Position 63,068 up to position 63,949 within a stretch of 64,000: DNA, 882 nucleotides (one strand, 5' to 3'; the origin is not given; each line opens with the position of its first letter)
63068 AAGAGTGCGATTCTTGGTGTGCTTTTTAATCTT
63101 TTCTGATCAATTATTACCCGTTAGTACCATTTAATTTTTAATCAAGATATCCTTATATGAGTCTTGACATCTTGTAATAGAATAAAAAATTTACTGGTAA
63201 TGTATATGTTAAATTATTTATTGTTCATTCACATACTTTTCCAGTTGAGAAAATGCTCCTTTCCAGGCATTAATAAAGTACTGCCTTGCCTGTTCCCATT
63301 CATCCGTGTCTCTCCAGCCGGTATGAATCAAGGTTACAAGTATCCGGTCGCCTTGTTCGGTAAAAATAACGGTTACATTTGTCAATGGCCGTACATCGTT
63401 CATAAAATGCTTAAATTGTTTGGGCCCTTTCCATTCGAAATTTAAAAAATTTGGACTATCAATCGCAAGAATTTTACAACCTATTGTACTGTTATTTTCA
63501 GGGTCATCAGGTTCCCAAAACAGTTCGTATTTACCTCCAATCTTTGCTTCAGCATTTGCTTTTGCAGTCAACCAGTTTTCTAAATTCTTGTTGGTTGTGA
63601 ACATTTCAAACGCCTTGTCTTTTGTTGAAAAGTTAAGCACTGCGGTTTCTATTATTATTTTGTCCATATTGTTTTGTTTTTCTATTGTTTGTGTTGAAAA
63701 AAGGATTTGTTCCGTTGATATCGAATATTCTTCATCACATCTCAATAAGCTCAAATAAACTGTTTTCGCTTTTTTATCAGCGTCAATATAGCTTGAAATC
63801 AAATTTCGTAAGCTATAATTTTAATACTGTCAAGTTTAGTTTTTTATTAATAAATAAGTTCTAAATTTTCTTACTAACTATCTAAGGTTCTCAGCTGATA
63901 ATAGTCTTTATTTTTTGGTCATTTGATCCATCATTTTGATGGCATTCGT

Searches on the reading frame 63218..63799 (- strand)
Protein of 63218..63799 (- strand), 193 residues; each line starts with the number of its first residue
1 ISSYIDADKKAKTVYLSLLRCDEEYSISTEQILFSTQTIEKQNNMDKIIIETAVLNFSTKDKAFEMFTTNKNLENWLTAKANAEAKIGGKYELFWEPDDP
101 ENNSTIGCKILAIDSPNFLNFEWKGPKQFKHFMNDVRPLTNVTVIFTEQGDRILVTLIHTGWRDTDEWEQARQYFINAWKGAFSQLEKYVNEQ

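Call 84: search_protein_families(library=pfam, proteins=[window:63218-63799:-], max_evalue=0.01)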
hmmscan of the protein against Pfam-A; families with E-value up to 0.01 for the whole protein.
window:63218-63799:- (193 aa): 1 family
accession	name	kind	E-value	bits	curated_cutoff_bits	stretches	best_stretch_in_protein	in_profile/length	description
PF08327.17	AHSA1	-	4.4e-15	56.5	22.1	1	61-190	5-124/125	Activator of Hsp90 ATPase homolog 1-like protein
